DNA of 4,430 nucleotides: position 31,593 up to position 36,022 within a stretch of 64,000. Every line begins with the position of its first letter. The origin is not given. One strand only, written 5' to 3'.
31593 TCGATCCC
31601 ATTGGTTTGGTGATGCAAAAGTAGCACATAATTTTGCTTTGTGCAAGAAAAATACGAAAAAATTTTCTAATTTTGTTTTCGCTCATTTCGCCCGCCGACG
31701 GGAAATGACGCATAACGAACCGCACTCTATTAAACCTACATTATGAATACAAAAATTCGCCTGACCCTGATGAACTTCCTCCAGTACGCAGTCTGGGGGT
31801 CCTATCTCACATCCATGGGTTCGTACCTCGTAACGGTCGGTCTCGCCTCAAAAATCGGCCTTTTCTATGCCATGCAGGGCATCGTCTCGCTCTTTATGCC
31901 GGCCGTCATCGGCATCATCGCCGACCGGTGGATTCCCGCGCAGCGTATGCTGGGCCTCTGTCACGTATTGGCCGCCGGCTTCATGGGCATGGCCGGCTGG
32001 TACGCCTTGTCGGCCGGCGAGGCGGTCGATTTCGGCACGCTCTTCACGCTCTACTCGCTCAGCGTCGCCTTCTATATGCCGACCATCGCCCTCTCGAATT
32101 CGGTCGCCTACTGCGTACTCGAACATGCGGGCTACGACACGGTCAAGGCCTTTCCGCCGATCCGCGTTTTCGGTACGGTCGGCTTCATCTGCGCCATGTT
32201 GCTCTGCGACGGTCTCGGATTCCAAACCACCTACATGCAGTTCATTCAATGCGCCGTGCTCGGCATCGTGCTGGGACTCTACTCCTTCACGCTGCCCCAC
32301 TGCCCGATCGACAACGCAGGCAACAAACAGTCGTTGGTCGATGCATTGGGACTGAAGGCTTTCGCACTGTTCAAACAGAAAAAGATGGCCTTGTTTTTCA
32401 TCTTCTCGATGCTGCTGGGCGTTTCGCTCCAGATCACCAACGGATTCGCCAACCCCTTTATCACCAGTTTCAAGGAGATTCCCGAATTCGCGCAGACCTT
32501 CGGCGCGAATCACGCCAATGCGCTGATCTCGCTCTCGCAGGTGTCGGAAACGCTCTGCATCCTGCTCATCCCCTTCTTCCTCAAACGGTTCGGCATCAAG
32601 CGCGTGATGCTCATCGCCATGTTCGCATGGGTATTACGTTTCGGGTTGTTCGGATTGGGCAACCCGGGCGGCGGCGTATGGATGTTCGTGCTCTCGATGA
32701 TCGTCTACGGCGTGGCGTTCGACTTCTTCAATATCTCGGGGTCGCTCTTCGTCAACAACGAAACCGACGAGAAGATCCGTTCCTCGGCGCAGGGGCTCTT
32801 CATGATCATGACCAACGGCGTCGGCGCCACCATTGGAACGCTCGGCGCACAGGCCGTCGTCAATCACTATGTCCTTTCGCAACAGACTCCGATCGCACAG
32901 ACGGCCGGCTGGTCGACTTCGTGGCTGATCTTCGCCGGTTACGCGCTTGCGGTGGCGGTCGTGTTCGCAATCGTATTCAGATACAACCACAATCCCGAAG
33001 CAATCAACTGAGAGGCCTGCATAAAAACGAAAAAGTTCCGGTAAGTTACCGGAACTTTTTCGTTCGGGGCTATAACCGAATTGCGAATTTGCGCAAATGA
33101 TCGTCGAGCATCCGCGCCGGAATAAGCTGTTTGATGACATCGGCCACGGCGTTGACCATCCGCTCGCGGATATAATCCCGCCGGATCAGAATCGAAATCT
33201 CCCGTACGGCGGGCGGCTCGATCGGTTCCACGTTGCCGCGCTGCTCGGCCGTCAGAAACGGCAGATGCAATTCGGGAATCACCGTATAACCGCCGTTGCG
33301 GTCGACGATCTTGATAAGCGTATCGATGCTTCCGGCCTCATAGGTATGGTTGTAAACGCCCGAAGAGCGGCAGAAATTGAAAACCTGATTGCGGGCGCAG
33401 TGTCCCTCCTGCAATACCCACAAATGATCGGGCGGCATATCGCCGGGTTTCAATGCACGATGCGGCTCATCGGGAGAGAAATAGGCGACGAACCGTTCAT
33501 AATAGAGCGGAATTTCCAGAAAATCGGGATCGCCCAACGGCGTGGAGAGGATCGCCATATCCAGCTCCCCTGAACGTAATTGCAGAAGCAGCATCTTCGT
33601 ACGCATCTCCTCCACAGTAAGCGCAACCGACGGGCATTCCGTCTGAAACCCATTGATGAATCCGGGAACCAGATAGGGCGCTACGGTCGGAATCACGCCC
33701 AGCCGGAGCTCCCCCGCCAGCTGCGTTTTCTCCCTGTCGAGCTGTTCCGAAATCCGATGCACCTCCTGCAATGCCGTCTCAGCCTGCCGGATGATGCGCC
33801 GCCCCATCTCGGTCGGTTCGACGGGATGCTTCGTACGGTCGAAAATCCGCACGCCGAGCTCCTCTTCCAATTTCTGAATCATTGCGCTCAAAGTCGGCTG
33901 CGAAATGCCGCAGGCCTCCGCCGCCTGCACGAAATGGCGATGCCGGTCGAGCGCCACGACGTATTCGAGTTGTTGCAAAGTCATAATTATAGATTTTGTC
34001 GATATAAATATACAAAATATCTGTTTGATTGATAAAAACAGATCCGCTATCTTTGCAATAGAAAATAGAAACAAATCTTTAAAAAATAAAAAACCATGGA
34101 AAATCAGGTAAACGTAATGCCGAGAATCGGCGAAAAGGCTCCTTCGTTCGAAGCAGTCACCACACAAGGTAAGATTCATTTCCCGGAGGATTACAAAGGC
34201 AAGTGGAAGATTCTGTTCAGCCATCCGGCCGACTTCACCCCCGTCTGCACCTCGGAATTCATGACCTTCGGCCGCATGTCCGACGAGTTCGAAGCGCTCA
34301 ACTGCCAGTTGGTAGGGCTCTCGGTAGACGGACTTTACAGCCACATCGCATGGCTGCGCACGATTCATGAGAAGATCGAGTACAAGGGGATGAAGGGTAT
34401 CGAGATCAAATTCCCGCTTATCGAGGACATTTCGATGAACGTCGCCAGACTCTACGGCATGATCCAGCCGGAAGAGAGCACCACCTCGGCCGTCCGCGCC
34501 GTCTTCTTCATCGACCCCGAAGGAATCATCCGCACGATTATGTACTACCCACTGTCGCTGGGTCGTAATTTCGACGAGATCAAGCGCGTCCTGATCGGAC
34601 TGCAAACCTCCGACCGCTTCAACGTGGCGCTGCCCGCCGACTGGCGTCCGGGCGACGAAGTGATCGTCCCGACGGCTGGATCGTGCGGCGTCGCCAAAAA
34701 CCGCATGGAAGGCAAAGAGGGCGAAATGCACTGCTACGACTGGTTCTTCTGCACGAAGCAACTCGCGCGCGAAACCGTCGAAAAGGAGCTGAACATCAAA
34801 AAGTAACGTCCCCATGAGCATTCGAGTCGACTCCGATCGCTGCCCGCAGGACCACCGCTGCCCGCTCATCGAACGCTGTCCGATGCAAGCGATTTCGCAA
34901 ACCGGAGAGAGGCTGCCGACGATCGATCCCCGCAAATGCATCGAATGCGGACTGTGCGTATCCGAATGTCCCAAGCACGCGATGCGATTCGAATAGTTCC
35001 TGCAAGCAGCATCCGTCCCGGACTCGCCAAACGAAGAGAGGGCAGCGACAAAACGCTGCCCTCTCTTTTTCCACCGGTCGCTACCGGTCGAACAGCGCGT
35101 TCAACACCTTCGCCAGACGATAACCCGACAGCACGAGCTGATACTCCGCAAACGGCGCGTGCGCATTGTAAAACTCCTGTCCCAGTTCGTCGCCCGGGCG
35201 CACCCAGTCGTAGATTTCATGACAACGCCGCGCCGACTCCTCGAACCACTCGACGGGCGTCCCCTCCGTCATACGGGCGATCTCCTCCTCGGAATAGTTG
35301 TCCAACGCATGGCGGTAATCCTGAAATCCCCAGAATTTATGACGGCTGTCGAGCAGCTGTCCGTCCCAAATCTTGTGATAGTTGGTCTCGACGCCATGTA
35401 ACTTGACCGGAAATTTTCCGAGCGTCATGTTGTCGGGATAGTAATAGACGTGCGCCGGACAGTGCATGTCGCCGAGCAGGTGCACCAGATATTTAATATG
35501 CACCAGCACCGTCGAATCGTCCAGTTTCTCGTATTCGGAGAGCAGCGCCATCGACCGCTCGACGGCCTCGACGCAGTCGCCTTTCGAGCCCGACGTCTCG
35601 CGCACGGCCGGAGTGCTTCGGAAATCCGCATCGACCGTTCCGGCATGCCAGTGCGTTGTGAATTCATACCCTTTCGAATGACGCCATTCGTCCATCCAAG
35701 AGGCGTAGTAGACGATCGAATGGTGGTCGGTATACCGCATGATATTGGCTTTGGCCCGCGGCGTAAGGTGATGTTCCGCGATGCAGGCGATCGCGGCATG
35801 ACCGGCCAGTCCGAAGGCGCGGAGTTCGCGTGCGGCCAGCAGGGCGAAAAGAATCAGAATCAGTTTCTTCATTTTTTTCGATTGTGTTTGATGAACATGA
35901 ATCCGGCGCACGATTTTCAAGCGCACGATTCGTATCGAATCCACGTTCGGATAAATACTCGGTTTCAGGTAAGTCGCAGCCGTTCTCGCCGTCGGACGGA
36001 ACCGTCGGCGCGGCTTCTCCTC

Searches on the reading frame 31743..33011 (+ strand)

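Call 35: search_protein_families(library=pfam, proteins=[window:31743-33011:+], max_evalue=0.001)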
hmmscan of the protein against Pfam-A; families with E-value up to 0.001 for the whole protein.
window:31743-33011:+ (422 aa): 3 families
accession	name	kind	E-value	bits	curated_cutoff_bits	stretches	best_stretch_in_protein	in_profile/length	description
PF03825.22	Nuc_H_symport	-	3.5e-117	392.2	25.9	1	1-417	1-400/400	Nucleoside H+ symporter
PF12832.13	MFS_1_like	-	1.8e-25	90.2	25.2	1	5-367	2-356/373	MFS_1 like family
PF07690.21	MFS_1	-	3.3e-13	49.7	33.4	1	235-414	10-174/347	Major Facilitator Superfamily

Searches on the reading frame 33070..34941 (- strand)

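Call 73: search_protein_families(library=pfam, proteins=[window:33070-34941:-], max_evalue=0.00001)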
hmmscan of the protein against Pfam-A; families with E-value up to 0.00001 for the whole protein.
window:33070-34941:- (623 aa): 2 families
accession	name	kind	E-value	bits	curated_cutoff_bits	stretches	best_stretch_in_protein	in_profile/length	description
PF03466.25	LysR_substrate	-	3.9e-31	108.5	28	1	407-605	3-206/209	LysR substrate binding domain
PF00126.33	HTH_1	-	7.3e-21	74.3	26.6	1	322-381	1-60/60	Bacterial regulatory helix-turn-helix protein, lysR family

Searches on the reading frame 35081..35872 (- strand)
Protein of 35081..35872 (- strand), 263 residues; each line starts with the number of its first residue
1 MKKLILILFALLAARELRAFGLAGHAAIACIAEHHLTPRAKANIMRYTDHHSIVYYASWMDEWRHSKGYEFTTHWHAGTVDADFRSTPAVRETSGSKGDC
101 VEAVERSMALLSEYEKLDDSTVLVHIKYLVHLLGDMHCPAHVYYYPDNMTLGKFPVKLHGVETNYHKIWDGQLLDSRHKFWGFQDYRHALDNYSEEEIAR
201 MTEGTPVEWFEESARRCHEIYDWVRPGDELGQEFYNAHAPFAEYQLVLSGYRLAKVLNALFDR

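Call 35: search_protein_families(library=pfam, proteins=[window:35081-35872:-], max_evalue=0.001)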
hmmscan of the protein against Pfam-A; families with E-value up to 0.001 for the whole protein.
window:35081-35872:- (263 aa): 1 family
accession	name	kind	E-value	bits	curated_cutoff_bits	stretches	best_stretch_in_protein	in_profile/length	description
PF02265.22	S1-P1_nuclease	-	1.1e-36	127.5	29.5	1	21-262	2-258/258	S1/P1 Nuclease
